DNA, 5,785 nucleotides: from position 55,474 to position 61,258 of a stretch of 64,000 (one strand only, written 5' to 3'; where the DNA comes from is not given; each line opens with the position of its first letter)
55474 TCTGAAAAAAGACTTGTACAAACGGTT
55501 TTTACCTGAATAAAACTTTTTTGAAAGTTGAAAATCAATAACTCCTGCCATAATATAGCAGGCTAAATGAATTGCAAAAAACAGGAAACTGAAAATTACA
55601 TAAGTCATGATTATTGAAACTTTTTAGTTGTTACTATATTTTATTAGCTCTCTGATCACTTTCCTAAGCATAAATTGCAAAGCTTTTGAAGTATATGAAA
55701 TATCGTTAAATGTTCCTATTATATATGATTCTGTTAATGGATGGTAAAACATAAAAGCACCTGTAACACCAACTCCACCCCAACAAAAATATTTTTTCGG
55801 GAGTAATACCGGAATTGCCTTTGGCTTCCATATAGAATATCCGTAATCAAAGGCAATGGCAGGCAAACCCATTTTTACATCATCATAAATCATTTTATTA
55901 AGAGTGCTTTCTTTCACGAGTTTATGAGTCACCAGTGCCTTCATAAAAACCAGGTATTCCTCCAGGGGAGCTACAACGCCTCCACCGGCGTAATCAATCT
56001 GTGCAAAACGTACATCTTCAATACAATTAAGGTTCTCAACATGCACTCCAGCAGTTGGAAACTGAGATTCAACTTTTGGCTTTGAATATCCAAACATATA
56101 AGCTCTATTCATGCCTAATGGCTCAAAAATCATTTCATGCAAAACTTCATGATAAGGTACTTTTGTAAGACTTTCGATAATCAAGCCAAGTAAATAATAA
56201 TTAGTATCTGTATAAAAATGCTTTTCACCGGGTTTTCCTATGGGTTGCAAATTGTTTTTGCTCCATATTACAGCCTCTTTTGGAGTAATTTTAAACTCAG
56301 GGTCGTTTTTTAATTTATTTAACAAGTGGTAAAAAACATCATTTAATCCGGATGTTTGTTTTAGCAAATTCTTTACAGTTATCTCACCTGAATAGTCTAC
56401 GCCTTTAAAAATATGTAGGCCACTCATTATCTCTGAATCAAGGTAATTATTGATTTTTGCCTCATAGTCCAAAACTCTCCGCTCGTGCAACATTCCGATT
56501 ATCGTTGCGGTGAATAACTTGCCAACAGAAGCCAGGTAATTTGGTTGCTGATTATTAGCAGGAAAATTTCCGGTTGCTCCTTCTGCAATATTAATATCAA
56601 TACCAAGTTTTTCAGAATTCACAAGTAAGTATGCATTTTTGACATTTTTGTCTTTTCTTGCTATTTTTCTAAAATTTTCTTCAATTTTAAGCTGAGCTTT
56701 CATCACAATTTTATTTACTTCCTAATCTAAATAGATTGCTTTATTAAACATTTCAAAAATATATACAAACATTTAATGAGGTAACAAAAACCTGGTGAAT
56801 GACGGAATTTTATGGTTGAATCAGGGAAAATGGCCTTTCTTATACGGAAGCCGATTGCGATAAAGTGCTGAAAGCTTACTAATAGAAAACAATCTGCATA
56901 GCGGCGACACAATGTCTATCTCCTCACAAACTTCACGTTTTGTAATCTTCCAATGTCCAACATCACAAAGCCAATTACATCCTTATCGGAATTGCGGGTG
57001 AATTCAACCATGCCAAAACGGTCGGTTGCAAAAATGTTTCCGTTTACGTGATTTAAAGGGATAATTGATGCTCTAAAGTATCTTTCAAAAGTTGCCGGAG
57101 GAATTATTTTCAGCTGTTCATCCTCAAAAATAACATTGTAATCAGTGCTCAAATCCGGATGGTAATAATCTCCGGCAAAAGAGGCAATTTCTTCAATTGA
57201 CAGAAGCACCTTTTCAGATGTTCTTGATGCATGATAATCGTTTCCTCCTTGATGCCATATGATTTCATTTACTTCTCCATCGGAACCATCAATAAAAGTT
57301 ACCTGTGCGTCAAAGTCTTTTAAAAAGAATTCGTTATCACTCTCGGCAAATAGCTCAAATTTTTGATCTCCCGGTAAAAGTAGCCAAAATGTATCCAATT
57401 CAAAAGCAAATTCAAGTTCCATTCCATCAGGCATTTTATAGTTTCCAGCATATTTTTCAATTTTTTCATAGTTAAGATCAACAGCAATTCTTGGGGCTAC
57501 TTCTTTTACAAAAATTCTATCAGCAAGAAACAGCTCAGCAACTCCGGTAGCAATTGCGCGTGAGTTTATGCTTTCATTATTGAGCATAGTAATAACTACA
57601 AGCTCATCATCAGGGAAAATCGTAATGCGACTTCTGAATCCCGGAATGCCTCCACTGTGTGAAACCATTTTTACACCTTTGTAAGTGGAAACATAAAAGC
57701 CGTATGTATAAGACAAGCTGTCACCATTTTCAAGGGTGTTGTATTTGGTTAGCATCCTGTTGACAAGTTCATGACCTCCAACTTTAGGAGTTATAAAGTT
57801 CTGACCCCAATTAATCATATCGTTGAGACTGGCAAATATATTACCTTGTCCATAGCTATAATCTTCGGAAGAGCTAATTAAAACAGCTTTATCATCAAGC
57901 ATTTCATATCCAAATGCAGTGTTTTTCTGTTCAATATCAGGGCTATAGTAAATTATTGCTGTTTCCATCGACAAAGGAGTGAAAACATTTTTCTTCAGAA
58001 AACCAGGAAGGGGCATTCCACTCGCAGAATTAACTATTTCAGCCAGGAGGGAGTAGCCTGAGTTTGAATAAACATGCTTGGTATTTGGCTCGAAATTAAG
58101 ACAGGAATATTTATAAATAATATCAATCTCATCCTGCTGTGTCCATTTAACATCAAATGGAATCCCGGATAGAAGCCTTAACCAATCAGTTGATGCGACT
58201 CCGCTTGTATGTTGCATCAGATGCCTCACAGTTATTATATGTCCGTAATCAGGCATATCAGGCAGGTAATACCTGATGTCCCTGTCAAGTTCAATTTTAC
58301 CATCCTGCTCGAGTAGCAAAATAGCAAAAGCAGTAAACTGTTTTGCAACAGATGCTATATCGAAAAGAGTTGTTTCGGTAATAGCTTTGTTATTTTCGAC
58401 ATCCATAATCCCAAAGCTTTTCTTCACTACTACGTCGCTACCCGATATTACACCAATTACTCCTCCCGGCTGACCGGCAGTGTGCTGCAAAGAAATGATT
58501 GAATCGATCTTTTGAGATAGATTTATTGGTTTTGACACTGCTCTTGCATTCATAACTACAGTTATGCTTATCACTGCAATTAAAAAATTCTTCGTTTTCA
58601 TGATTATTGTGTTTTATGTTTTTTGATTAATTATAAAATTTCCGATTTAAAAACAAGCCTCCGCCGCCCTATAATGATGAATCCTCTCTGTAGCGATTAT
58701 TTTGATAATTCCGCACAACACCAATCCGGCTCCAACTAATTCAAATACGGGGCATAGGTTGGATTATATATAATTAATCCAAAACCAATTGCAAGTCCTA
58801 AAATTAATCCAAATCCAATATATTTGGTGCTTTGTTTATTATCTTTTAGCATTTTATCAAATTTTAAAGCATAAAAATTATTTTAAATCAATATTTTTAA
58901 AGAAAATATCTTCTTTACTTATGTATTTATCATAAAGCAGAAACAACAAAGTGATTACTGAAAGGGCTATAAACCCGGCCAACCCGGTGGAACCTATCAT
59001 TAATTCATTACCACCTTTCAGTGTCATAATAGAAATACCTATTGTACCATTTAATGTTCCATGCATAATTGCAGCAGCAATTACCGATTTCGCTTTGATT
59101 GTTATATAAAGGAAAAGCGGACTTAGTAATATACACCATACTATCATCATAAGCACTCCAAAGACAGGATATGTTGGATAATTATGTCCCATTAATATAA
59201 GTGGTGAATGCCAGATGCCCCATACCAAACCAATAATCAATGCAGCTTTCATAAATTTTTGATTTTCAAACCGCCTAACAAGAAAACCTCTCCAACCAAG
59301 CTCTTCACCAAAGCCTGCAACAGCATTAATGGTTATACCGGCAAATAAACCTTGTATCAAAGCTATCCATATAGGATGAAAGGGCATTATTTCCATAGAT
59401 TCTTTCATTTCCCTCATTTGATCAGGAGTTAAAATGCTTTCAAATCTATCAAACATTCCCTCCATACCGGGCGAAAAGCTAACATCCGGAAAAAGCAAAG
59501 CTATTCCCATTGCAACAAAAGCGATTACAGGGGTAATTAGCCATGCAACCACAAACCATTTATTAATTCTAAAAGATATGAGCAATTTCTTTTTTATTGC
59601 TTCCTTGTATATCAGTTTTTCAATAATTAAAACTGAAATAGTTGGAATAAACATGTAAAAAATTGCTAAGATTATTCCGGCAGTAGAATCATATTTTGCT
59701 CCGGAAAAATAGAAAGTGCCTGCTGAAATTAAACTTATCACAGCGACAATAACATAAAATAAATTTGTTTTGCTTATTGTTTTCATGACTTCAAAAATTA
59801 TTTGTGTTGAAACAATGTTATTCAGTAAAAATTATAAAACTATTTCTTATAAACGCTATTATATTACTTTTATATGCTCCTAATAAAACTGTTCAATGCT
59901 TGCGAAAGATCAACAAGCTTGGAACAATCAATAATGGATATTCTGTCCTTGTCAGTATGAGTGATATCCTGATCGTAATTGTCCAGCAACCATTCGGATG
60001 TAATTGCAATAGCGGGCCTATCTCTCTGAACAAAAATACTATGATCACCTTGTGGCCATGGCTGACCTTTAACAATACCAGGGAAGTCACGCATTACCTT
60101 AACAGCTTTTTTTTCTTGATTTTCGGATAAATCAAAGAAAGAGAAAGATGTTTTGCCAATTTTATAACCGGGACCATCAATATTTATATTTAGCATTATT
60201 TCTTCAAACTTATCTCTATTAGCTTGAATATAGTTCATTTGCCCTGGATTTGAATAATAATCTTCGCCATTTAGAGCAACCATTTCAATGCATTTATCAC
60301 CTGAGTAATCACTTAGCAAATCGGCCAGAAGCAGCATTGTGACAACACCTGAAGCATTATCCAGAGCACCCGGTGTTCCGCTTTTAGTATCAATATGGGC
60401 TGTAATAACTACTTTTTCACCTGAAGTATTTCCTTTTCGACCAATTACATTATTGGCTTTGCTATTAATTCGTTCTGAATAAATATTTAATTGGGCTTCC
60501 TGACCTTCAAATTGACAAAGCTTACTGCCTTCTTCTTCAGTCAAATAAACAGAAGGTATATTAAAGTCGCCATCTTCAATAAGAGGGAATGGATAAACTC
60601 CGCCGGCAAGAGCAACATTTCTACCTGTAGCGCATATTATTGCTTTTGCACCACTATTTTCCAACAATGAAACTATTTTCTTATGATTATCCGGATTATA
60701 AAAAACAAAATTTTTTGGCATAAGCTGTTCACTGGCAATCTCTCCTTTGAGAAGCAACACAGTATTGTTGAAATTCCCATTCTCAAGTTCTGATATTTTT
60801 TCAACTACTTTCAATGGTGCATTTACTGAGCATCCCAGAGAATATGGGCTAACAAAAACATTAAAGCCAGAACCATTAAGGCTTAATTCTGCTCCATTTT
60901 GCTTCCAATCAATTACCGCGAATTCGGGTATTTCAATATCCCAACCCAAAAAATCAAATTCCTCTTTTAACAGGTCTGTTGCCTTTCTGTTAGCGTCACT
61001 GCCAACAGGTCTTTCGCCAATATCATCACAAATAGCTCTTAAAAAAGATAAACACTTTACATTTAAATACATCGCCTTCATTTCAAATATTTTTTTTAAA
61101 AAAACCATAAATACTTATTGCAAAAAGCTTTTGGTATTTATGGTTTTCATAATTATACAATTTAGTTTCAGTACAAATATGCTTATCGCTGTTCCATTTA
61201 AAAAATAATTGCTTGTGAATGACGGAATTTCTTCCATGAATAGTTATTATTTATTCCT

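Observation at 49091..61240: Identical composite promoter architecture at three units flanking a LytS/LytTR system: candidate LytTR regulon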

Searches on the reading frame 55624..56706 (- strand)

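Call 9: search_protein_families(library=pfam, proteins=[window:55624-56706:-])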
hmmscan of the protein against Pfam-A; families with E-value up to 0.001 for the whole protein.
window:55624-56706:- (360 aa): 1 family
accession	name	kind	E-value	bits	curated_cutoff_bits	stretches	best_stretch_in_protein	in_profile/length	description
PF00144.29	Beta-lactamase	-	3.4e-30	105.8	27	1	47-334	42-309/329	Beta-lactamase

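Call 49: search_protein_families(library=ncbifam, proteins=[window:55624-56706:-], max_evalue=0.01)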
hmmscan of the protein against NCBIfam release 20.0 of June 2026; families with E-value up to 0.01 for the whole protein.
window:55624-56706:- (360 aa): 11 families
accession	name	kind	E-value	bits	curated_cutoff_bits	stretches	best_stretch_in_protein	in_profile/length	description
NF002968.0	PRK03642.1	equivalog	1.4e-09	37.4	385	1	58-204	100-242/432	penicillin binding protein PBP4B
NF052559.1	MthAcHydAcmB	equivalog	3.9e-09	35.7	550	1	57-258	61-269/391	methyl acetate hydrolase AcmB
NF007943.0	PRK10662.1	equivalog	7.8e-07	28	266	1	58-201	87-221/380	D-alanyl-D-alanine-carboxypeptidase/endopeptidase AmpH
NF009622.0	PRK13128.1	equivalog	4.4e-06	25.5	443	1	87-205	80-193/518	D-aminopeptidase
NF033085.1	bla_class_C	equivalog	7.1e-06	25.1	415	1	58-204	58-185/356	class C beta-lactamase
NF033159.0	blaPAC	exception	0.0002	20.3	850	1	57-203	80-206/380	PAC family class C beta-lactamase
NF038269.1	lipase_LipE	equivalog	0.00026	20.2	750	1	47-209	79-226/407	lipase LipE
NF000425.2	blaADC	exception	0.0026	17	800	0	150-260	159-264/383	ADC family extended-spectrum class C beta-lactamase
NF052353.1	EstBLacLipLMycb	equivalog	0.0041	16.1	650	0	57-124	76-134/420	esterase/beta-lactamase LipL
NF012102.1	blaDHA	exception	0.006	15.7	800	1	150-204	154-208/379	DHA family class C beta-lactamase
NF040478.1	blaLAQ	exception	0.0074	15.3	850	1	139-204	143-208/380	LAQ family class C beta-lactamase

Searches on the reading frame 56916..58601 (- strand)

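Call 9: search_protein_families(library=pfam, proteins=[window:56916-58601:-])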
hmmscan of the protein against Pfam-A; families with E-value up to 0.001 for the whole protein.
window:56916-58601:- (561 aa): 2 families
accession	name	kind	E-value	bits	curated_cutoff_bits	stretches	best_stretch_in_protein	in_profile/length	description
PF00144.29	Beta-lactamase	-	1.8e-54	185.6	27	1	41-346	11-314/329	Beta-lactamase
PF11954.13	DUF3471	-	1.5e-14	54.7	29.3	1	376-450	7-89/103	Domain of unknown function (DUF3471)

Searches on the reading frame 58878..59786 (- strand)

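Call 9: search_protein_families(library=pfam, proteins=[window:58878-59786:-])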
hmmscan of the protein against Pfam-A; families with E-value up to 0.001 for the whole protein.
window:58878-59786:- (302 aa): 1 family
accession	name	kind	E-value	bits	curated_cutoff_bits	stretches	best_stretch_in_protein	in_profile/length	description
PF02517.21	Rce1-like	-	7e-14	52.3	22.4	1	147-247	5-92/93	Type II CAAX prenyl endopeptidase Rce1-like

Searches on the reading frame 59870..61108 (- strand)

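Call 9: search_protein_families(library=pfam, proteins=[window:59870-61108:-])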
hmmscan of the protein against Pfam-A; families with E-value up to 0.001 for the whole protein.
window:59870-61108:- (412 aa): 1 family
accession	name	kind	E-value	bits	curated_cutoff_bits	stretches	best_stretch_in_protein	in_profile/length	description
PF04389.22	Peptidase_M28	-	7.9e-20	71.8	21.3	1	220-404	1-188/193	Peptidase family M28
